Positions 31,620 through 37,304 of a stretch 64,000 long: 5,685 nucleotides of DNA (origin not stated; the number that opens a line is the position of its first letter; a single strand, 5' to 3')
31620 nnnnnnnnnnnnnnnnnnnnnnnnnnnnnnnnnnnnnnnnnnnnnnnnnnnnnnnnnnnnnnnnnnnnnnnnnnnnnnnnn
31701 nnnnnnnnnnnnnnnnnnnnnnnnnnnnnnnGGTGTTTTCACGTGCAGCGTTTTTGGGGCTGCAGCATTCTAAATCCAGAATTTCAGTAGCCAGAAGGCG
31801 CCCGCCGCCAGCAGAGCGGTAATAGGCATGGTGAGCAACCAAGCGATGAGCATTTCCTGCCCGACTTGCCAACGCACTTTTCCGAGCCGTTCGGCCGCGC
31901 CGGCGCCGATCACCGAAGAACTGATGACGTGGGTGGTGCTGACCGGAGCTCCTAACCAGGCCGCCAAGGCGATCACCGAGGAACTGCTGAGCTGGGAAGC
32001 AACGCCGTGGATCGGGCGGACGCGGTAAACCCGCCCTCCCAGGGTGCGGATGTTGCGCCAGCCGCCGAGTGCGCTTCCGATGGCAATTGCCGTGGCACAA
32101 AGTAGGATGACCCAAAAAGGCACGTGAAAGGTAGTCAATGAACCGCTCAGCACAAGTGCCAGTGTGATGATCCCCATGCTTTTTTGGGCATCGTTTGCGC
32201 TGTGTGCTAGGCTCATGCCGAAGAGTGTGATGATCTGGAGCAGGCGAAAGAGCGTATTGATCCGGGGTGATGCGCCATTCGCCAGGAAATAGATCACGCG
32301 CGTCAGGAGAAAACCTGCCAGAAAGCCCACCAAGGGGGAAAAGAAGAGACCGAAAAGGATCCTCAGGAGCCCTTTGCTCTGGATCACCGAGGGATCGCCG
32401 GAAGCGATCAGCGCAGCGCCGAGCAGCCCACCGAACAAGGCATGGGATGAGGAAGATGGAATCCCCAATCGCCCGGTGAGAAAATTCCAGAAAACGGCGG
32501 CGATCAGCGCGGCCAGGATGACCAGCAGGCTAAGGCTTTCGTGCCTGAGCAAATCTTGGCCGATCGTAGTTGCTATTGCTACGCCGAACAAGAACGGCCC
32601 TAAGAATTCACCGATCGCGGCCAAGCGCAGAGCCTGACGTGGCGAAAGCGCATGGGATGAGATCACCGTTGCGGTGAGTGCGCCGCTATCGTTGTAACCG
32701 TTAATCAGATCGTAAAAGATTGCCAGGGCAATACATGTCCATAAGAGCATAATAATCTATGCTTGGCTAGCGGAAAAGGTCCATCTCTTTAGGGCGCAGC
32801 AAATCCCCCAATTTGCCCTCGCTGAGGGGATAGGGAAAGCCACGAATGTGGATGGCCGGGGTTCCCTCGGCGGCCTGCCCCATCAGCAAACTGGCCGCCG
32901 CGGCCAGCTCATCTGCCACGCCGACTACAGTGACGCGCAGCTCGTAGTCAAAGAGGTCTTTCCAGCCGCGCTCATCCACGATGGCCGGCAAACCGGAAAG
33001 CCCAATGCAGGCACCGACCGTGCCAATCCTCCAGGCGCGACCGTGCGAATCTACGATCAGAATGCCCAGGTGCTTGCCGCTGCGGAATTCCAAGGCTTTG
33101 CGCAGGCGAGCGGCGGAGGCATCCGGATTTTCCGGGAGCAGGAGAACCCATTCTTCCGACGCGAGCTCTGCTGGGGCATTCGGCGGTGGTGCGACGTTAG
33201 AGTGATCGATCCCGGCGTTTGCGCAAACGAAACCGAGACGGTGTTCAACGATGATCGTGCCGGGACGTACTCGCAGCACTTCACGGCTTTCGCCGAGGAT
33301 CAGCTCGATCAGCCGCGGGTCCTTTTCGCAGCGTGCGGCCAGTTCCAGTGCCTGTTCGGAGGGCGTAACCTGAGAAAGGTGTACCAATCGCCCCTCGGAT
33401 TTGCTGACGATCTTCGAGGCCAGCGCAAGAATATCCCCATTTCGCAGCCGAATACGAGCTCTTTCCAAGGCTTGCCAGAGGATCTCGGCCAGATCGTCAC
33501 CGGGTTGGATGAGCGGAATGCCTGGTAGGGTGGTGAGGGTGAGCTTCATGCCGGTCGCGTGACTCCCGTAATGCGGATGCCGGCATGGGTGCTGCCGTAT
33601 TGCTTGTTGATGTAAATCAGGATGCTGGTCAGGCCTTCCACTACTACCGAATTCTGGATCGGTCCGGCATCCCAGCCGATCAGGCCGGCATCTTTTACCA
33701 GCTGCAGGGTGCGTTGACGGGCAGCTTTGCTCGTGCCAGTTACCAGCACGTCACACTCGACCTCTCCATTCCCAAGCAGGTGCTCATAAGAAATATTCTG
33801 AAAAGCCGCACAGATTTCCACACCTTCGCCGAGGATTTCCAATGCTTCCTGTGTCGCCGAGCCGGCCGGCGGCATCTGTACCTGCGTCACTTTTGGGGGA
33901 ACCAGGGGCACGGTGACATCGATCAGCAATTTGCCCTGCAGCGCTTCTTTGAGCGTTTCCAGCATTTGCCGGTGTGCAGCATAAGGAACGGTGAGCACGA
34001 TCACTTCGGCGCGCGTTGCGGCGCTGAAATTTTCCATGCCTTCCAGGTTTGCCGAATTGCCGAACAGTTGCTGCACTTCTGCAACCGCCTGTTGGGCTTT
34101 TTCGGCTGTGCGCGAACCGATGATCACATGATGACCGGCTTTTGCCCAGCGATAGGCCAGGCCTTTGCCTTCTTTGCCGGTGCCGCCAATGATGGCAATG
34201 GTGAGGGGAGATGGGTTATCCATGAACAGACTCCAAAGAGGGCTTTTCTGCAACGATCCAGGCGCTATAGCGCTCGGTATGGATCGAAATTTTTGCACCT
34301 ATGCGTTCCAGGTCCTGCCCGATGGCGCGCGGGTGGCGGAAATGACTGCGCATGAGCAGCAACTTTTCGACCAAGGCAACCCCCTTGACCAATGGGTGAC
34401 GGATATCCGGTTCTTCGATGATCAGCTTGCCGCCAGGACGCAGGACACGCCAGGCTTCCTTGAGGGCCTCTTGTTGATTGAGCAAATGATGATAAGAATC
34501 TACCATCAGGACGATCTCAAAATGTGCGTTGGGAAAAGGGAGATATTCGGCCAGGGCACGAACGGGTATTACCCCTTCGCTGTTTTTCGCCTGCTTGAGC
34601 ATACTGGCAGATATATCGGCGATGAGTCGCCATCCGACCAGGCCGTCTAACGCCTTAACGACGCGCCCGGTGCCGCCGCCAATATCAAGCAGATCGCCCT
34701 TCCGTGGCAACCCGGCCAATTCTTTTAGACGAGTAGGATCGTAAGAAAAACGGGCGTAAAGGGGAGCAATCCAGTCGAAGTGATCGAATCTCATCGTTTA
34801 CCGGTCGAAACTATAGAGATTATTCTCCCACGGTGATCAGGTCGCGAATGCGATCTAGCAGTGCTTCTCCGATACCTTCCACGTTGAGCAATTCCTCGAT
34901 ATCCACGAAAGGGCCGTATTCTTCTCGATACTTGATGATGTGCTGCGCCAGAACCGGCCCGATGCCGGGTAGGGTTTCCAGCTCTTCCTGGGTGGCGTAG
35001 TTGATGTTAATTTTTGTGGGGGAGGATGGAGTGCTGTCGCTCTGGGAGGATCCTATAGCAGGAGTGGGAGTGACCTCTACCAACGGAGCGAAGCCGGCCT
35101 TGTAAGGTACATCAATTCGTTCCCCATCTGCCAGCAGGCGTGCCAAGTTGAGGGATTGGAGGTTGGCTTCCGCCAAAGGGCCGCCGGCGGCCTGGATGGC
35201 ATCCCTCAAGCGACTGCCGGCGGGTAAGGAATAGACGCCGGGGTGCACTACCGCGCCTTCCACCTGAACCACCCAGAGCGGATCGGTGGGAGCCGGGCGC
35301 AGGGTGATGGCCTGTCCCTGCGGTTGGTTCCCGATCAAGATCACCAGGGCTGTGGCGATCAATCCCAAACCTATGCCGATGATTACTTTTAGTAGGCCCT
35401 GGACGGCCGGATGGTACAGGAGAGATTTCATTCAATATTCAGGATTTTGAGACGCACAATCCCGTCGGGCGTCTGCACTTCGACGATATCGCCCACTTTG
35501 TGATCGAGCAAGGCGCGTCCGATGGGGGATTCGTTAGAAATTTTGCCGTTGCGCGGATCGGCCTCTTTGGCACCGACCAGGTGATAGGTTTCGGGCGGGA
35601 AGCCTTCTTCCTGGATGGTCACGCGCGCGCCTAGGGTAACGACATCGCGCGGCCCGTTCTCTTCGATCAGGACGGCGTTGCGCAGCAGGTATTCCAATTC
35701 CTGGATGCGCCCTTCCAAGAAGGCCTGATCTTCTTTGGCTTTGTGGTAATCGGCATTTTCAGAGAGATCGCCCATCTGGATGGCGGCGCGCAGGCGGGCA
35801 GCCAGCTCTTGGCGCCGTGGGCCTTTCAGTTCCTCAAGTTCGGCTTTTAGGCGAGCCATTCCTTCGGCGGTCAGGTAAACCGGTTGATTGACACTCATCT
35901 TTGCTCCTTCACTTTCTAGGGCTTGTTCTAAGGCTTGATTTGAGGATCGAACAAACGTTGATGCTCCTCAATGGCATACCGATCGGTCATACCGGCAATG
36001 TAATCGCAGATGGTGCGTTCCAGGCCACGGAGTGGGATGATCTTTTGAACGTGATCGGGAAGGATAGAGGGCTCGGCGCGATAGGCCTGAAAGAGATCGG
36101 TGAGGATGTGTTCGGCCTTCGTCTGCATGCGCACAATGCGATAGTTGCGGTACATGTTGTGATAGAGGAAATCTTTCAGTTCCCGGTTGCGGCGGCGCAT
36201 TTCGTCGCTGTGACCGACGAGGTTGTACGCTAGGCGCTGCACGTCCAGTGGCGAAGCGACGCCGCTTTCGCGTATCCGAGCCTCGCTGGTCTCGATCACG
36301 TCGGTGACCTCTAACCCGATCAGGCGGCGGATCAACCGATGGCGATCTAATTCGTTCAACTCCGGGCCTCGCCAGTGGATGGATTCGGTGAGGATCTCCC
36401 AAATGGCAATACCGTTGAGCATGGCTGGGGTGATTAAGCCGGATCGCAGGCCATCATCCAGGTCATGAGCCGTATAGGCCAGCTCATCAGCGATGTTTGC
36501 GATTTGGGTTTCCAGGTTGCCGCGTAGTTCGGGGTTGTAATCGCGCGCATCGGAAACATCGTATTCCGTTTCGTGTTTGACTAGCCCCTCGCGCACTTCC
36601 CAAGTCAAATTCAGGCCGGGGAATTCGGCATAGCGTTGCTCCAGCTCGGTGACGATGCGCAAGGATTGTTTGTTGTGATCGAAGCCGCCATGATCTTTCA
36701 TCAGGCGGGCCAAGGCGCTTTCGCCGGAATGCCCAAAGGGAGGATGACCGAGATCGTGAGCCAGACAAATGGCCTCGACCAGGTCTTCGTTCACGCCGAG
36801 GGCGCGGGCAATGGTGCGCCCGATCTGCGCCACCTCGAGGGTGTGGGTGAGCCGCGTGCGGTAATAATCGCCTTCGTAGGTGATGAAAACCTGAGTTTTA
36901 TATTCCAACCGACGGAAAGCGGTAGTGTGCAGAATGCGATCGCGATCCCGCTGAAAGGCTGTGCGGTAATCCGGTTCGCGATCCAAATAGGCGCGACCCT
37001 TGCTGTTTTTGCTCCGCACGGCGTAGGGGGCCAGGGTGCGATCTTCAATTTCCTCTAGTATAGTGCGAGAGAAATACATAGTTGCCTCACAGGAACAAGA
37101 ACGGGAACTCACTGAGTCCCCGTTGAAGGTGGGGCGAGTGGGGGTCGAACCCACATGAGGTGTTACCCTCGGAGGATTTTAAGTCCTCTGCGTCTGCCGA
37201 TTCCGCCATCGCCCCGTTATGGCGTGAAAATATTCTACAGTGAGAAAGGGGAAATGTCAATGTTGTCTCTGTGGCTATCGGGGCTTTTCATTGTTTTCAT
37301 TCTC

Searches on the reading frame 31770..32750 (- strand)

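Call 81: search_protein_families(library=pfam, proteins=[window:31770-32750:-], max_evalue=0.00001)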
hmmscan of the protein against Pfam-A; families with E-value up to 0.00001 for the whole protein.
window:31770-32750:- (326 aa): 1 family
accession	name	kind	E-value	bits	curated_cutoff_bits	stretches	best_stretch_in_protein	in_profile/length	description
PF01384.25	PHO4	-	1.6e-82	277.7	33.7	1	17-315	1-350/350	Phosphate transporter family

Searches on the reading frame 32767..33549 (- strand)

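Call 81: search_protein_families(library=pfam, proteins=[window:32767-33549:-], max_evalue=0.00001)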
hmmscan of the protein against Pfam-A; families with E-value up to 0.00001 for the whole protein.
window:32767-33549:- (260 aa): 1 family
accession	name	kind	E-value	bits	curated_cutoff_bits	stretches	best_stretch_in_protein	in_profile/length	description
PF01996.21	F420_ligase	-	1.5e-76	257.1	25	1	11-237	4-218/218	F420-0:Gamma-glutamyl ligase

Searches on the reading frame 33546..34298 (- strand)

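Call 81: search_protein_families(library=pfam, proteins=[window:33546-34298:-], max_evalue=0.00001)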
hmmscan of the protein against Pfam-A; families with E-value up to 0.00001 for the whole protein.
window:33546-34298:- (250 aa): 2 families
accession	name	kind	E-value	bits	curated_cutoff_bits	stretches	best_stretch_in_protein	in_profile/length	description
PF03807.23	F420_oxidored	-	1.6e-20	73.9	21.6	1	33-131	1-94/94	NADP oxidoreductase coenzyme F420-dependent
PF03446.21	NAD_binding_2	-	1.2e-06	29.1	21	1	34-129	2-93/161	NAD binding domain of 6-phosphogluconate dehydrogenase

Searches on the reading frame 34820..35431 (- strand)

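Call 81: search_protein_families(library=pfam, proteins=[window:34820-35431:-], max_evalue=0.00001)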
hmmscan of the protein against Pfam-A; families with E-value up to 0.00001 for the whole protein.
window:34820-35431:- (203 aa): 3 families
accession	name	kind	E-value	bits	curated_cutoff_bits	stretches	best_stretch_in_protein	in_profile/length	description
PF12836.13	HHH_3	-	3.1e-21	75.7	27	1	139-200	4-65/65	Helix-hairpin-helix motif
PF10531.15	SLBB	-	2.3e-14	53.4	27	1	54-106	1-52/55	SLBB domain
PF00633.29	HHH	-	3.9e-12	45.8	24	1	142-168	4-30/30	Helix-hairpin-helix motif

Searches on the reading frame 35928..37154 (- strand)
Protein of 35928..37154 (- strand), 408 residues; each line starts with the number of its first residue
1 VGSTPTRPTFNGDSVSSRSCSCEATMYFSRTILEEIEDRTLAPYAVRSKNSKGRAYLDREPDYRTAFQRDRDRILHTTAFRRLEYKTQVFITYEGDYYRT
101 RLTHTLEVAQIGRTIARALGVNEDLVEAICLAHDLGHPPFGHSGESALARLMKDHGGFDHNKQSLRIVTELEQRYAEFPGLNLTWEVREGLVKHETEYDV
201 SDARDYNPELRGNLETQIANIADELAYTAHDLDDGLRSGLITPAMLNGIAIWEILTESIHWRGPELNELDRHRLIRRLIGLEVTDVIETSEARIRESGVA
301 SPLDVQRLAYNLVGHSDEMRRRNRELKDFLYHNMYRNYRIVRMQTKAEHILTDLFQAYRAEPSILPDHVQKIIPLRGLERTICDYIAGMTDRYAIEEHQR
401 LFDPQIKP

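Call 81: search_protein_families(library=pfam, proteins=[window:35928-37154:-], max_evalue=0.00001)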
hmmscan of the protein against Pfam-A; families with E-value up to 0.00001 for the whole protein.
window:35928-37154:- (408 aa): 2 families
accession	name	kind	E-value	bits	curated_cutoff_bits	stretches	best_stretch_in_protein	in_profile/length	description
PF13286.11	HD_assoc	-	2.7e-28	98.8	22.2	1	314-400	2-91/91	Phosphohydrolase-associated domain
PF01966.28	HD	-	1.8e-17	64.1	22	1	101-226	1-114/116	HD domain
